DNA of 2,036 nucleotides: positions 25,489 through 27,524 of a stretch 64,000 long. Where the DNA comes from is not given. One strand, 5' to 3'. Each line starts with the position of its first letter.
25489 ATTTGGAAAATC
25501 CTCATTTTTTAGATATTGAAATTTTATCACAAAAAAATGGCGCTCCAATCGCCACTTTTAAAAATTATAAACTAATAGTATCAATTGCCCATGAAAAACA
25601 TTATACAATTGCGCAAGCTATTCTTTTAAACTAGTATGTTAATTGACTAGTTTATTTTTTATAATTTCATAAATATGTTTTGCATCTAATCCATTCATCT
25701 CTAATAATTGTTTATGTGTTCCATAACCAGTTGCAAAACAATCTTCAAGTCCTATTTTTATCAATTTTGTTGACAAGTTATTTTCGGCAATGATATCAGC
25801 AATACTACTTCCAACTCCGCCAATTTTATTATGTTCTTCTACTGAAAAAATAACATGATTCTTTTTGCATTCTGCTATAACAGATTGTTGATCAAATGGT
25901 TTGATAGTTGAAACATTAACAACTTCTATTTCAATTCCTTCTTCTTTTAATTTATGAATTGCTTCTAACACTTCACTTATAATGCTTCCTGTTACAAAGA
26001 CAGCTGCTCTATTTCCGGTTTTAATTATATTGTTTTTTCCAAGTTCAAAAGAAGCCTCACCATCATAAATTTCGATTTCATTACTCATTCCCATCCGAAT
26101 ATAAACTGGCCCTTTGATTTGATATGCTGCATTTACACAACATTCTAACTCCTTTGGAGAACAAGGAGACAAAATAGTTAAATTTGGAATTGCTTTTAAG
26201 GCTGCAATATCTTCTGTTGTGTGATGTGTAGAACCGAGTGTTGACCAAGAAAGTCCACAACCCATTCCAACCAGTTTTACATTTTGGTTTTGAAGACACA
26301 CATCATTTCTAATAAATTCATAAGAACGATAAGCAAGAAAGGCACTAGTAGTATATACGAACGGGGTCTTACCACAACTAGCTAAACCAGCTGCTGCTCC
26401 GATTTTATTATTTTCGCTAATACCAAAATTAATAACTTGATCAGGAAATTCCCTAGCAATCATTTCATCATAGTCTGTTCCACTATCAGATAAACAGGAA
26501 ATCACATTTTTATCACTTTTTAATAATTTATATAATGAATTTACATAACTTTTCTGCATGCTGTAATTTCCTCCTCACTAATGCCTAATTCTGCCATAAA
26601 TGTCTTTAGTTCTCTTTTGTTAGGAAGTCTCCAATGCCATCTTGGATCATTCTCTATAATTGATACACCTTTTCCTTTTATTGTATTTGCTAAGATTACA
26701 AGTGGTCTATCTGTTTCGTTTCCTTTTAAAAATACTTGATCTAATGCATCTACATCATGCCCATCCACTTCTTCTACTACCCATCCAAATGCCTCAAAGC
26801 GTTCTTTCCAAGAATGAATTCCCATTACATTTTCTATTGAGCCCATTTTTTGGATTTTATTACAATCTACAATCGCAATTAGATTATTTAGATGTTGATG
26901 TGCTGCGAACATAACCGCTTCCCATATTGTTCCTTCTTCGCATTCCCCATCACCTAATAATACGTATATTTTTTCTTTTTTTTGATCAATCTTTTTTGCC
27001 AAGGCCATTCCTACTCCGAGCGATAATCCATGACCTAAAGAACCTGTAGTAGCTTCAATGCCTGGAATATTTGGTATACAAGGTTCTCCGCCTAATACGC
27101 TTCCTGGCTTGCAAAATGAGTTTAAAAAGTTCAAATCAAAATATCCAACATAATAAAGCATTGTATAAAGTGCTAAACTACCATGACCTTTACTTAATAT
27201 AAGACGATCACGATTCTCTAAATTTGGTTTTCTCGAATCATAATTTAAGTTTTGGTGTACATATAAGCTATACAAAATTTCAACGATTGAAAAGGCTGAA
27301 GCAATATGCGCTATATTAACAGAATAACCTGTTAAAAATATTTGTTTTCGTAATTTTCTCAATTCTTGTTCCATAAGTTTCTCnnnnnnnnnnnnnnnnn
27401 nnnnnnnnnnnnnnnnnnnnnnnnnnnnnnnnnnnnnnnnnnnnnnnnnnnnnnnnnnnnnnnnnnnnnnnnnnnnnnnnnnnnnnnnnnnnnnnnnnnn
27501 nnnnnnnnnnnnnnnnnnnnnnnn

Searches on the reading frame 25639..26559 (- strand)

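Call 19: search_protein_families(library=pfam, proteins=[window:25639-26559:-], max_evalue=0.0001)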
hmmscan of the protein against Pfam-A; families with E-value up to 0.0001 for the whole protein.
window:25639-26559:- (306 aa): 4 families
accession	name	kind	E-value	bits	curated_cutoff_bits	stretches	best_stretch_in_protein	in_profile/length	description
PF02779.29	Transket_pyr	-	4.3e-28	98.5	27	1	4-157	8-168/174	Transketolase, pyrimidine binding domain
PF02780.25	Transketolase_C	-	6e-24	84.8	25.9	1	174-296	1-124/124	Transketolase, C-terminal domain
PF17147.9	PFOR_II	-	1.1e-06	29.3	27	1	186-263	4-81/102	Pyruvate:ferredoxin oxidoreductase core domain II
PF22613.1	Transketolase_C_1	-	1.9e-05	25.3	27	1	183-227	12-56/113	Transketolase-like TK C-terminal domain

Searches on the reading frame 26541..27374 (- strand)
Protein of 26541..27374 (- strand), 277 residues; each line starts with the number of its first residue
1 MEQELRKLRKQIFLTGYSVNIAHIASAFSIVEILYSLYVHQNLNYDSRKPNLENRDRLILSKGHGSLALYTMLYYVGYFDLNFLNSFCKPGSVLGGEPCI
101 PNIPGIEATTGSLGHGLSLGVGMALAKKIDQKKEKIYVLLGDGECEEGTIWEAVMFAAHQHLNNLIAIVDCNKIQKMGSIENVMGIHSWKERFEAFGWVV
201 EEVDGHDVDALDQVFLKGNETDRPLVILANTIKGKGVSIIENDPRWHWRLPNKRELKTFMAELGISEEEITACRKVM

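Call 19: search_protein_families(library=pfam, proteins=[window:26541-27374:-], max_evalue=0.0001)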
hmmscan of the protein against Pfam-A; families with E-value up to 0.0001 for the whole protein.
window:26541-27374:- (277 aa): 4 families
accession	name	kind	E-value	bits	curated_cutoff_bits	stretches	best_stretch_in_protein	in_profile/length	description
PF00456.26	Transketolase_N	-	2.4e-43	148.8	22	1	22-266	23-278/334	Transketolase, thiamine diphosphate binding domain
PF13292.11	DXP_synthase_N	-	1e-09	38.5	21.2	1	114-184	114-186/274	1-deoxy-D-xylulose-5-phosphate synthase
PF00676.26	E1_dh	-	1.8e-08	34.1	22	1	110-213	100-202/300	Dehydrogenase E1 component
PF09364.15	XFP_N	-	1e-07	31.6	23.7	1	70-215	97-244/364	XFP N-terminal domain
